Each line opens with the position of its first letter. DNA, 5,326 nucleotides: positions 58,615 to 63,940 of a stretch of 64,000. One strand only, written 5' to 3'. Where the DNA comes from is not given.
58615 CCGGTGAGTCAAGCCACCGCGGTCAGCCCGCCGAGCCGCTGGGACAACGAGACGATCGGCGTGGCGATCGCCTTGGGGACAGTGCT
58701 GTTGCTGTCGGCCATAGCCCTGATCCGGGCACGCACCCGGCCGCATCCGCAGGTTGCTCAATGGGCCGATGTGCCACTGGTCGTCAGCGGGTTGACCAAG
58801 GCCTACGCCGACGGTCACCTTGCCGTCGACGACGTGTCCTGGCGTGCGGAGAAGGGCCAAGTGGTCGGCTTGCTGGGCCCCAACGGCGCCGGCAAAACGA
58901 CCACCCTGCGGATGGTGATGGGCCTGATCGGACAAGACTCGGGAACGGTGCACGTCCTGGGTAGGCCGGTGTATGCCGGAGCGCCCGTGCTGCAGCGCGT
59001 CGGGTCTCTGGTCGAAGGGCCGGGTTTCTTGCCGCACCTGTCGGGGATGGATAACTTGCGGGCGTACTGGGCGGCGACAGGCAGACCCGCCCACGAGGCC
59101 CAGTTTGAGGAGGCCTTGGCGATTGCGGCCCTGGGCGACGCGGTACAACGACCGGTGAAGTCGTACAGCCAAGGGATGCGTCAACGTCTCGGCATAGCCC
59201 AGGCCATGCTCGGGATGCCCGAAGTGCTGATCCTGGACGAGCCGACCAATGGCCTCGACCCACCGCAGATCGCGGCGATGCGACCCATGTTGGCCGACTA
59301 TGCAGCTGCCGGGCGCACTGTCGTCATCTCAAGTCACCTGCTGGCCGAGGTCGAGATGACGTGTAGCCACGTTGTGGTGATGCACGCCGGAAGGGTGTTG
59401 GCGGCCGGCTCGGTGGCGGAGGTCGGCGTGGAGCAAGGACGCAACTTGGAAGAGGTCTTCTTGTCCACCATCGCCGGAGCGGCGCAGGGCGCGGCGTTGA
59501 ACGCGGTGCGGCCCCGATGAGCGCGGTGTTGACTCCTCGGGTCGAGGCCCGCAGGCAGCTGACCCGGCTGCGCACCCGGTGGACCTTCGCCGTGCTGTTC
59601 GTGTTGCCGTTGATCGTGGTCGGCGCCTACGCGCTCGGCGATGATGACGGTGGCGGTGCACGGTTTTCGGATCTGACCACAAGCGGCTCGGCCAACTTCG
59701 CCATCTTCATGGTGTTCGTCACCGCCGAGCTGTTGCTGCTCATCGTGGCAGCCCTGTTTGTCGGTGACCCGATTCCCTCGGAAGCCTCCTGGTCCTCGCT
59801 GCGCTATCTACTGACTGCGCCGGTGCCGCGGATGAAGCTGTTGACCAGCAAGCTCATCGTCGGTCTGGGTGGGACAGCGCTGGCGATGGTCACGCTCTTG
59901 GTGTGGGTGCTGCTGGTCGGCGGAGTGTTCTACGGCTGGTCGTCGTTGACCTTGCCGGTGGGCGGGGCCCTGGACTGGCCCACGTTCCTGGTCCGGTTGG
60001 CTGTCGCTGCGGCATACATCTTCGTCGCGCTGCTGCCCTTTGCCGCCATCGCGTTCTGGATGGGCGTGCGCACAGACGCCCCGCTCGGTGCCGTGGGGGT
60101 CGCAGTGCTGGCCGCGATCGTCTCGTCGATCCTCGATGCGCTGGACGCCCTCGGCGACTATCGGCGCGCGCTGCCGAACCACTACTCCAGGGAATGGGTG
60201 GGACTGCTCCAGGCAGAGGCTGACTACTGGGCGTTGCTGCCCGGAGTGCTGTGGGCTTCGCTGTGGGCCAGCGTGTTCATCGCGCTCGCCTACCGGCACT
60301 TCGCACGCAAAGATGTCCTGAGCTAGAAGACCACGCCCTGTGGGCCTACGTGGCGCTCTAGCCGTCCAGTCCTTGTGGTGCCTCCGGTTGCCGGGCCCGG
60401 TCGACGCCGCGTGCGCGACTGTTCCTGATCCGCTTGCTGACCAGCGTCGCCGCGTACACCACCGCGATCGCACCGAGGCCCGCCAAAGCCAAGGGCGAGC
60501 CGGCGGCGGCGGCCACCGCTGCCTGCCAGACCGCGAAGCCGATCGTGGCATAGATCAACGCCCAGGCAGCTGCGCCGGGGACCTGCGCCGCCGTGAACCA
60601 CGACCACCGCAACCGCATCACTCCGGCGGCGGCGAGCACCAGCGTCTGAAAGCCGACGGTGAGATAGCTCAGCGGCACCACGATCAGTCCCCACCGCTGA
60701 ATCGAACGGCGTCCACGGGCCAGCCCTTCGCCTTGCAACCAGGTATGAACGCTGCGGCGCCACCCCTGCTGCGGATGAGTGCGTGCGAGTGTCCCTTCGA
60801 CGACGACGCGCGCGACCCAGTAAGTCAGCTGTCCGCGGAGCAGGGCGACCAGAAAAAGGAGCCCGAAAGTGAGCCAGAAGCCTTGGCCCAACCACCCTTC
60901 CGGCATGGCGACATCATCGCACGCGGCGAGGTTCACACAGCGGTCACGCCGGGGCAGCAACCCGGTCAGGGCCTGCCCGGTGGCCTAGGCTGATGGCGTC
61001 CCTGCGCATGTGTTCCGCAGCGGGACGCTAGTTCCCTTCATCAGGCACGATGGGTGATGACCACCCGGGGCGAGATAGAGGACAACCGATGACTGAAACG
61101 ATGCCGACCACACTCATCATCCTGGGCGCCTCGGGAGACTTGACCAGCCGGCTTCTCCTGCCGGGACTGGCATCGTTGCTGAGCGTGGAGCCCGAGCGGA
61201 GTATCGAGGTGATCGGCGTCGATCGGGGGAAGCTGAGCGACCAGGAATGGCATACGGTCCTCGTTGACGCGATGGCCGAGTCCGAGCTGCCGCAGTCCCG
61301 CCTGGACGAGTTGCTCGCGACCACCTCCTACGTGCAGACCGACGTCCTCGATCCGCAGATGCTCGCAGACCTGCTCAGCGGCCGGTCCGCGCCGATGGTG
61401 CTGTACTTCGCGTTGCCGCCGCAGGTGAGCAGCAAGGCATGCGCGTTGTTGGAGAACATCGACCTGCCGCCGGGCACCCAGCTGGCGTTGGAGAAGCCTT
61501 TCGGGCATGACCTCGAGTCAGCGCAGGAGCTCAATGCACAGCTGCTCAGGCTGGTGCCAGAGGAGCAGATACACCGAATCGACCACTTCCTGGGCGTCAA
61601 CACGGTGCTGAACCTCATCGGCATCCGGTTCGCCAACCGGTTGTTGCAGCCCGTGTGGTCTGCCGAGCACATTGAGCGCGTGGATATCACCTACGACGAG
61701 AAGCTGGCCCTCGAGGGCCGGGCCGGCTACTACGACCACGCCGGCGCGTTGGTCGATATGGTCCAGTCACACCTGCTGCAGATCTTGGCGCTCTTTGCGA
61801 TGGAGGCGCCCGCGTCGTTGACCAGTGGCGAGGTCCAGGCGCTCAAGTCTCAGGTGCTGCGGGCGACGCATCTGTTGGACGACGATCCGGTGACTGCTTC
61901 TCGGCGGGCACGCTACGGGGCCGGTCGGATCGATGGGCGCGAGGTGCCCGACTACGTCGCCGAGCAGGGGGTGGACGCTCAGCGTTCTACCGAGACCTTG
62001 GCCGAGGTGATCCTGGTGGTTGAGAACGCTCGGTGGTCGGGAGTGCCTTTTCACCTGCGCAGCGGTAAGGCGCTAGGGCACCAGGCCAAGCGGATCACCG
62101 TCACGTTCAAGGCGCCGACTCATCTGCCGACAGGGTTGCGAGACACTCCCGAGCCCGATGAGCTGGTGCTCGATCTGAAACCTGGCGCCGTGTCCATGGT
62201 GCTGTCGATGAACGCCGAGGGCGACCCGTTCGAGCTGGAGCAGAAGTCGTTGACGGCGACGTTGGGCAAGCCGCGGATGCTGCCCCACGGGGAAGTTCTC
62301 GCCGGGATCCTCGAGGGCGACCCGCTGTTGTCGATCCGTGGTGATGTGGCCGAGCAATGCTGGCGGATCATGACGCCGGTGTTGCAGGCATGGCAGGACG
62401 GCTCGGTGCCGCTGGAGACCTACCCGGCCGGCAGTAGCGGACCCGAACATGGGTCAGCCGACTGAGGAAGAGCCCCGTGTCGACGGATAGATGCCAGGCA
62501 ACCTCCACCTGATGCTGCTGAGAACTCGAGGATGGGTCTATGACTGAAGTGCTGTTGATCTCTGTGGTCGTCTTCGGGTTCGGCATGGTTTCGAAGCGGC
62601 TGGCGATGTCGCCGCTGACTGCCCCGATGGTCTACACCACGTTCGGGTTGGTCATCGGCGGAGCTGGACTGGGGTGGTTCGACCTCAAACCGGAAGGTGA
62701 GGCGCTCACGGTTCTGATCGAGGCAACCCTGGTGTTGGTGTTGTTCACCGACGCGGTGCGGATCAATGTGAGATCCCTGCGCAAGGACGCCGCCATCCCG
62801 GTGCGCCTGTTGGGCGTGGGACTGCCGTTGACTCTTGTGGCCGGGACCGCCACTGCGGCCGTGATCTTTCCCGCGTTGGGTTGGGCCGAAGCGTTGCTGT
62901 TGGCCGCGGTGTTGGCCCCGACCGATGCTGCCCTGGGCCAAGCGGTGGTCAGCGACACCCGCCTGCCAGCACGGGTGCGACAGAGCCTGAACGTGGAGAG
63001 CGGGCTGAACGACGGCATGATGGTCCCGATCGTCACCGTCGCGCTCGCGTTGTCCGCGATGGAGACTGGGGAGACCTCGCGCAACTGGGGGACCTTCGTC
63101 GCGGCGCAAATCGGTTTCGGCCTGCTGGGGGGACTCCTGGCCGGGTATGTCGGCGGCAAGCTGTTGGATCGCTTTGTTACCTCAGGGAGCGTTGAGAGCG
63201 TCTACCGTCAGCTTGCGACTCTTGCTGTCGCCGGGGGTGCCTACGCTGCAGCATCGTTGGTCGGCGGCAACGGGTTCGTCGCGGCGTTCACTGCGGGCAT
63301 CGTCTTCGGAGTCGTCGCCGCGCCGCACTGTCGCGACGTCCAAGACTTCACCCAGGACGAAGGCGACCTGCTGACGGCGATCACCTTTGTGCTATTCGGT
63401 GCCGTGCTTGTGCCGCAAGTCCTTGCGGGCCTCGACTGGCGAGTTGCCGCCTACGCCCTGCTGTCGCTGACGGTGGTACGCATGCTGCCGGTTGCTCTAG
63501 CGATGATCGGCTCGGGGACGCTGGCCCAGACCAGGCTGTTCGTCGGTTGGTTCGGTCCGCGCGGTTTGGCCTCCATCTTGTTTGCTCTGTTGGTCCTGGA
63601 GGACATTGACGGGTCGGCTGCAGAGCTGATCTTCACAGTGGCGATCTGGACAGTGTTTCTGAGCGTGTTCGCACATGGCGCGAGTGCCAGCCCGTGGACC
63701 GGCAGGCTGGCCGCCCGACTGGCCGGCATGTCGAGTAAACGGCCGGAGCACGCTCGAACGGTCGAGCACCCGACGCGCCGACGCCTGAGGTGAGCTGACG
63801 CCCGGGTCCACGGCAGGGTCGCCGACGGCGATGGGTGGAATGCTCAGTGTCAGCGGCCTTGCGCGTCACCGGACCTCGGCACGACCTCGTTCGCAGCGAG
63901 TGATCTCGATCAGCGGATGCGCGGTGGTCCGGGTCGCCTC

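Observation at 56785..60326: Extracytoplasmic CocE/NonD-type hydrolase covalently fused through one TM helix to an ABC ATPase, coupled to an ABC-2 permease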

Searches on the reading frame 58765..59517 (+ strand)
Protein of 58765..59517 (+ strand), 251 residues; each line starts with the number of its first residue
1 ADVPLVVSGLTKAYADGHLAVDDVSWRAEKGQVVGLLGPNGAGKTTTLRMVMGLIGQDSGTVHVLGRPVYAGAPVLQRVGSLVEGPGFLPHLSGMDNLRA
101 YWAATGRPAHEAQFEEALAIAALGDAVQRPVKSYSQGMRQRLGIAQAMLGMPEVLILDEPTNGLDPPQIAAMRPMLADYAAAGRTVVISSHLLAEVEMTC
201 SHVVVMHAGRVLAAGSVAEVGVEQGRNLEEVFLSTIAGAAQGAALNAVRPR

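Call 43: search_solved_structures(query=window:58765-59517:+, max_evalue=1e-20)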
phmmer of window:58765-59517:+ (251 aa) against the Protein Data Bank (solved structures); distinct sequences matched with E-value up to 1e-20: 114 (the best 60 are shown).
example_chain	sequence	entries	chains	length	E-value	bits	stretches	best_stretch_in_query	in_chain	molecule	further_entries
7lkp_A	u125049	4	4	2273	9.5e-53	182.3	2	7-216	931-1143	Retinal-specific phospholipid-transporting ATPase ABCA4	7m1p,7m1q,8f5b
7e7i_A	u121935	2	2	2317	1e-52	182.2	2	7-216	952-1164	Retinal-specific phospholipid-transporting ATPase ABCA4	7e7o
7lkz_A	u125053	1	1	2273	6.6e-52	179.5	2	7-216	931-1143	Retinal-specific phospholipid-transporting ATPase ABCA4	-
7e7q_A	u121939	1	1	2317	7.1e-52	179.4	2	7-216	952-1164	Retinal-specific phospholipid-transporting ATPase ABCA4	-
7w01_A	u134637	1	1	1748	3.1e-50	174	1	3-218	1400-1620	Phospholipid-transporting ATPase ABCA3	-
7w02_A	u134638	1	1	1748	2.2e-49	171.3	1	3-218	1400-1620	Phospholipid-transporting ATPase ABCA3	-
7tby_A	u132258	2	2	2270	4.9e-46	160.3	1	7-217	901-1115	ATP-binding cassette, sub-family A (ABC1), member 1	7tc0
7tbz_A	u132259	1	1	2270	4.9e-46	160.3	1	7-217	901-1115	ATP-binding cassette, sub-family A (ABC1), member 1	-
7tdt_A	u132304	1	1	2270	4.9e-46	160.3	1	7-217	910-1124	Phospholipid-transporting ATPase ABCA1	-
5xjy_A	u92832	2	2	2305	5.1e-46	160.3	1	7-217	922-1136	ATP-binding cassette sub-family A member 1 | Phospholipid-transporting ATPase ABCA1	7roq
7tbw_A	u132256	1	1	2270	3.4e-45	157.6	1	7-217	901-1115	ATP-binding cassette, sub-family A (ABC1), member 1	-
8edw_A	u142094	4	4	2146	1.2e-43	152.5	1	5-217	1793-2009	Phospholipid-transporting ATPase ABCA7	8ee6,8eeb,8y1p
8eop_A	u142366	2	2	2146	8.6e-43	149.7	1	5-217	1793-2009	Phospholipid-transporting ATPase ABCA7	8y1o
1vpl_A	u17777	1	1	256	5.3e-39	137.3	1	21-235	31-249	ABC transporter, ATP-binding protein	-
7o0y_B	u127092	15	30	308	1.5e-38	135.9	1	7-226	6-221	Probable ABC transporter ATP-binding protein NosF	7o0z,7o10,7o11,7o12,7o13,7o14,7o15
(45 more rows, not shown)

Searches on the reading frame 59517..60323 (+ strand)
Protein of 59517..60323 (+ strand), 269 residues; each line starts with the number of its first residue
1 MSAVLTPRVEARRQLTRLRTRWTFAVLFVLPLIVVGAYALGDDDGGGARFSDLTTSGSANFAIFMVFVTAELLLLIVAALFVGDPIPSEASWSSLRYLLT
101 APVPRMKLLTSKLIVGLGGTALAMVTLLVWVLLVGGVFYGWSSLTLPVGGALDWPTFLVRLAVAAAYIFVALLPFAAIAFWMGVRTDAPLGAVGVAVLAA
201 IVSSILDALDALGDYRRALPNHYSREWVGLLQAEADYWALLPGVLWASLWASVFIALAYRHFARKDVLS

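Call 3: search_protein_families(library=pfam, proteins=[window:59517-60323:+], max_evalue=0.1)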
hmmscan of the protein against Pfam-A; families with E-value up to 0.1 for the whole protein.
window:59517-60323:+ (269 aa): 3 families
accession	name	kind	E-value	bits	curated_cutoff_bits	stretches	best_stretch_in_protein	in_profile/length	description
PF12679.13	ABC2_membrane_2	-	8e-11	42.2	27.2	1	17-205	11-201/283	ABC-2 family transporter protein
PF12730.13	ABC2_membrane_4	-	3.3e-09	37.4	27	1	56-181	41-161/179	ABC-2 family transporter protein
PF13346.12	ABC2_membrane_5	-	0.0029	17.6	25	1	76-256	45-200/205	ABC-2 family transporter protein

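Call 4: search_protein_families(library=ncbifam, proteins=[window:59517-60323:+], max_evalue=0.1)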
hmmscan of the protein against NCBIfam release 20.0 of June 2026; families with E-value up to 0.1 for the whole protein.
window:59517-60323:+ (269 aa): 0 families

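Call 42: search_solved_structures(query=window:59517-60323:+, max_evalue=10)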
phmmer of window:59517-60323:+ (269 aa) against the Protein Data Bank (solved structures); distinct sequences matched with E-value up to 10: 2.
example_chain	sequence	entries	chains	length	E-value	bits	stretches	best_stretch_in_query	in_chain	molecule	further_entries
22ga_A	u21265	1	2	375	0.36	13.9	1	18-64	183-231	Sulfotransferase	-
7s3d_L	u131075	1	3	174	0.57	13.2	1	186-263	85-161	PSI subunit V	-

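Call 58: search_solved_structures(query=A3, max_evalue=10, show_alignments=2)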
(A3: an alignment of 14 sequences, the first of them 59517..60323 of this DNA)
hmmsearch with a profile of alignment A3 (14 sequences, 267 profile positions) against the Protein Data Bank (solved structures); distinct sequences matched with E-value up to 10: 0.

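Call 59: search_protein_families(library=pfam, alignment_id=A3, max_evalue=0.01)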
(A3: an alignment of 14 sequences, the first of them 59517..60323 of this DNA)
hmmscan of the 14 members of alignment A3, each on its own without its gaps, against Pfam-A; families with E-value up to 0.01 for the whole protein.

A. member 1, window:59517-60323:+ (269 aa): 3 families
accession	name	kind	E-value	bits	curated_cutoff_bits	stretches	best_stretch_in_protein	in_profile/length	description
PF12679.13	ABC2_membrane_2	-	8e-11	42.2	27.2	1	17-205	11-201/283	ABC-2 family transporter protein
PF12730.13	ABC2_membrane_4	-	3.3e-09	37.4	27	1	56-181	41-161/179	ABC-2 family transporter protein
PF13346.12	ABC2_membrane_5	-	0.0029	17.6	25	1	76-256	45-200/205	ABC-2 family transporter protein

B. families by the number of members that match (of 14 scanned): 4 families
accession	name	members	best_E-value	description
PF12679.13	ABC2_membrane_2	14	1.4e-13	ABC-2 family transporter protein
PF12730.13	ABC2_membrane_4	14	4.2e-11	ABC-2 family transporter protein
PF12698.13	ABC2_membrane_3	2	0.004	ABC-2 family transporter protein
PF13346.12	ABC2_membrane_5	1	0.0029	ABC-2 family transporter protein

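Call 61: find_homologous_proteins(query=window:59517-60323:+, max_evalue=0.00001)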
Query window:59517-60323:+ (269 aa): 1393 proteins with E <= 0.00001 among 8000 candidates; the best 120 are listed.
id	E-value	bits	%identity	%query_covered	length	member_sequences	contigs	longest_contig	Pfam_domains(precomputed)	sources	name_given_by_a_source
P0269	5.8e-160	549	97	100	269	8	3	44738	PF12679.14,PF10920.16,PF12730.14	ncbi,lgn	ncbi:MAG: ABC transporter permease subunit [Ornithinimicrobium sp.]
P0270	5.1e-140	484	84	100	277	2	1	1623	PF12679.14,PF10920.16,PF12730.14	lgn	-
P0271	4.5e-133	461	83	99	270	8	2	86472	PF12679.14,PF10920.16,PF12730.14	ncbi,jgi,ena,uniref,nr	ncbi:MAG TPA: ABC transporter permease [Ornithinimicrobium sp.]|uniref:ABC transporter permease n=1 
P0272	4.1e-132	458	81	100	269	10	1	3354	PF12679.14,PF10920.16,PF12730.14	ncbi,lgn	ncbi:MAG: ABC transporter permease subunit [Ornithinimicrobium sp.]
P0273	1.4e-129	450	79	100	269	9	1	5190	PF12679.14,PF10920.16,PF12730.14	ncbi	-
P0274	9.3e-122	424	75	100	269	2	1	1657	PF12679.14,PF10920.16,PF12730.14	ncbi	-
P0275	1.3e-120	420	75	100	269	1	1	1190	PF12679.14,PF10920.16,PF12730.14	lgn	-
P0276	3.3e-119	416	74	100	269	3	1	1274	PF12679.14,PF10920.16,PF12730.14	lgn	-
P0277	6.2e-119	415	74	99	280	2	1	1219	PF12679.14,PF10920.16,PF12730.14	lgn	-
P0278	1.9e-118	413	74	100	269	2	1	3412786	PF10920.16,PF12730.14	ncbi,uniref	ncbi:ABC transporter permease [Janibacter sp. GS2]|uniref:ABC transporter permease n=1 Tax=Janibacte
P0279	3.2e-117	409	73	100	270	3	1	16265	PF12679.14,PF10920.16,PF12730.14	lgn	-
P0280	4.4e-117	409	74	97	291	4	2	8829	PF12679.14,PF10920.16,PF12730.14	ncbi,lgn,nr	ncbi:MAG: ABC transporter permease subunit [Actinobacteria bacterium]|nr:ABC transporter permease su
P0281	1.6e-116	407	72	100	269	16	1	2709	PF12679.14,PF10920.16,PF12730.14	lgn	-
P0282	2.3e-116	406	75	99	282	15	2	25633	PF12679.14,PF10920.16,PF12730.14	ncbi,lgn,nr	ncbi:MAG: ABC transporter permease [Actinomycetota bacterium]|nr:ABC transporter permease [Actinomyc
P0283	5.4e-116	405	74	100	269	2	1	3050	PF12679.14,PF10920.16,PF12730.14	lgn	-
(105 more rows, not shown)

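Call 70: predict_structure(alignment_id=A4)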
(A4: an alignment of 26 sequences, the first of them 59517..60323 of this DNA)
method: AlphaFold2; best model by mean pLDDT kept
length: 269 residues; sequences in the alignment: 26
mean_pLDDT: 86.5   pTM: 0.85
mean pLDDT of the five models: 86.5, 86.4, 85.9, 84.9, 83.4
residues with pLDDT >= 90: 167; 70-90: 63; 50-70: 27; < 50: 12
segments of 3 or more residues with pLDDT < 50: 87-93
pLDDT, mean of each block of 10 residues (from residue 1): 67 87 94 92 59 86 91 93 66 52 74 93 96 96 87 94 96 97 89 95 94 93 92 92 96 95 69
secondary structure, 60 per line:
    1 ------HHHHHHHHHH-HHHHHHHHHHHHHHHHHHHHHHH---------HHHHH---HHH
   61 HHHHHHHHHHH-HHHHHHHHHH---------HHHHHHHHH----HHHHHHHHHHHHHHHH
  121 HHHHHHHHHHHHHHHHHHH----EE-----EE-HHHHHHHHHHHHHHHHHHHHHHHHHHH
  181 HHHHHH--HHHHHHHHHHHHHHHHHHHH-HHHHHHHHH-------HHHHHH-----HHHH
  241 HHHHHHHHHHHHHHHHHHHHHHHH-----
elements in order: H7-16 H18-40 H50-54 H58-71 H73-82 H92-100 H105-139 H154-186 H189-208 H210-218 H226-231 H237-264

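Call 72: fold_search(model_id=the predicted structure, library=pdb)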
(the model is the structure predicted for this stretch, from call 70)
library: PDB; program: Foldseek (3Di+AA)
matches with E <= 10: 198; with E <= 0.001: 0
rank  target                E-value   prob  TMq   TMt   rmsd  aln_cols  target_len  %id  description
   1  7znq_y                1.7e-03  1.00  0.62  0.65   5.8       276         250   18  ABC transporter complex NosDFYL in GDN (released 2022-08-03)
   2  7o17_E                2.6e-03  1.00  0.61  0.62   5.6       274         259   20  ABC transporter NosDFY E154Q, ATP-bound in lipid nanodisc (released 2022-04-13)
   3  7qba_E                4.0e-03  1.00  0.61  0.63   5.8       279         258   21  CryoEM structure of the ABC transporter NosDFY complexed with nitrous oxide reductase NosZ (released 2022-08-03)
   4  7o0z_D                4.6e-03  1.00  0.61  0.62   5.6       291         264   20  ABC transporter NosFY, nucleotide-free in GDN (released 2022-11-02)
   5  7o0z_E                7.8e-03  1.00  0.63  0.64   6.0       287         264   19  ABC transporter NosFY, nucleotide-free in GDN (released 2022-11-02)
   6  7o0y_D                8.9e-03  1.00  0.51  0.51   7.8       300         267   18  ABC transporter NosDFY, nucleotide-free in GDN (released 2022-04-13)
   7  7o0y_E                1.6e-02  1.00  0.60  0.64   5.2       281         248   18  ABC transporter NosDFY, nucleotide-free in GDN (released 2022-04-13)
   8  7znq_Y                1.7e-02  1.00  0.63  0.63   6.0       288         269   19  ABC transporter complex NosDFYL in GDN (released 2022-08-03)
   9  7o12_E                2.2e-02  1.00  0.59  0.63   5.5       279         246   18  ABC transporter NosDFY, AMPPNP-bound in GDN (released 2022-04-13)
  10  8k0x_A                3.5e-02  1.00  0.49  0.27  17.0       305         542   11  ABCG25 Wild Type purified with DDM in the ABA-bound state (released 2024-07-17)
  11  8wd6_A                8.0e-02  1.00  0.53  0.31   8.1       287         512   10  Cryo-EM structure of the ABCG25 (released 2023-09-27)
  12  8k1n_C                8.0e-02  1.00  0.50  0.30   8.0       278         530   16  mycobacterial efflux pump, substrate-bound state (released 2024-07-17)
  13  9q2n_A                8.3e-02  1.00  0.55  0.58   5.7       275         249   13  Nucleotide-free structure of PmtCD in nanodisc (released 2025-11-26)
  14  8iwj_A                8.3e-02  1.00  0.51  0.28  17.0       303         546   11  ABCG25 Wild Type in Apo-state (released 2024-04-10)
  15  9cfl_A                8.7e-02  0.99  0.41  0.41   7.7       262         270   12  Cryo-EM structure of S. aureus TarGH in complex with ATP-gamma-S (released 2025-04-23)
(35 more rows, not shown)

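Call 79: search_protein_families(library=padloc, proteins=[window:59517-60323:+], max_evalue=0.001)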
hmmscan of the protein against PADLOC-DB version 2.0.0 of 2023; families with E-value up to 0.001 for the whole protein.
window:59517-60323:+ (269 aa): 0 families

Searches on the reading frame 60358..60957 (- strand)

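Call 78: search_protein_families(library=pfam, proteins=[window:60358-60957:-], max_evalue=0.00001)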
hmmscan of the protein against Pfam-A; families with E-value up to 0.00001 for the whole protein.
window:60358-60957:- (199 aa): 1 family
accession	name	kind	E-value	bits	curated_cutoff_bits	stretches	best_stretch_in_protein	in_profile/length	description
PF09335.16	VTT_dom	-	4.1e-07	30.9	33.9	1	26-140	15-121/123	VTT domain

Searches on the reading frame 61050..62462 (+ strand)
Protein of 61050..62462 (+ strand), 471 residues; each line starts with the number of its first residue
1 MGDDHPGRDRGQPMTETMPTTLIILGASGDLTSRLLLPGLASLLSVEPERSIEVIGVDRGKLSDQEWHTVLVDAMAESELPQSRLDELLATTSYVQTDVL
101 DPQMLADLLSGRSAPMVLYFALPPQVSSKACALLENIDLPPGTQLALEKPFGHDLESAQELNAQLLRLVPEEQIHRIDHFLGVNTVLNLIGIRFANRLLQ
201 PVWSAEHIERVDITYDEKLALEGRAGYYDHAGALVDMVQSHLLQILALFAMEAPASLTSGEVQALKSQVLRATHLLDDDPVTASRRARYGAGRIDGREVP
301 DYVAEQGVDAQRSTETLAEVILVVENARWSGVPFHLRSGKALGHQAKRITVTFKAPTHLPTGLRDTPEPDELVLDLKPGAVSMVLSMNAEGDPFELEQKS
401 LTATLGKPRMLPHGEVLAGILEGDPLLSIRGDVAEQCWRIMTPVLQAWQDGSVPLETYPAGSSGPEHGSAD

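Call 78: search_protein_families(library=pfam, proteins=[window:61050-62462:+], max_evalue=0.00001)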
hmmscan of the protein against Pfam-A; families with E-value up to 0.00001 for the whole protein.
window:61050-62462:+ (471 aa): 2 families
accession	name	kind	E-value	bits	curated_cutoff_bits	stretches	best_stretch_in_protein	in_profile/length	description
PF02781.21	G6PD_C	-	1.5e-69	234.7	27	1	192-467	3-283/296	Glucose-6-phosphate dehydrogenase, C-terminal domain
PF00479.28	G6PD_N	-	1.2e-33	117.8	22.1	1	23-188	1-183/183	Glucose-6-phosphate dehydrogenase, NAD binding domain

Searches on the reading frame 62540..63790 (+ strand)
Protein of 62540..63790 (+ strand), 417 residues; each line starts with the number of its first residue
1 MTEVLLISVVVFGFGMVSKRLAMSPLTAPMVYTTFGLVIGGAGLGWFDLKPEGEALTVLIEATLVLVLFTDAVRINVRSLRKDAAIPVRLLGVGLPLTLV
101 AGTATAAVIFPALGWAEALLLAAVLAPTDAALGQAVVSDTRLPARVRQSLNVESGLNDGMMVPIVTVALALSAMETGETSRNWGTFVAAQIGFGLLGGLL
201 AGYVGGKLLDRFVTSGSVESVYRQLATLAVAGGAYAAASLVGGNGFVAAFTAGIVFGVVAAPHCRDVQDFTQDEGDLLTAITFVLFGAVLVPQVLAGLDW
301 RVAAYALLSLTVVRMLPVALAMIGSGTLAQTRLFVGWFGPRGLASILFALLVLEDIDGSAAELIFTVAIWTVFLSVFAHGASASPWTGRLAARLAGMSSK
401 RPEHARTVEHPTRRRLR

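Call 78: search_protein_families(library=pfam, proteins=[window:62540-63790:+], max_evalue=0.00001)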
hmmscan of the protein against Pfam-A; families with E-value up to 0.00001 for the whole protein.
window:62540-63790:+ (417 aa): 1 family
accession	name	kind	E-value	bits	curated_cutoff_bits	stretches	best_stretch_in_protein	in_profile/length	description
PF00999.27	Na_H_Exchanger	-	3.1e-41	141.9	26.2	1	9-386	4-372/375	Sodium/hydrogen exchanger, transmembrane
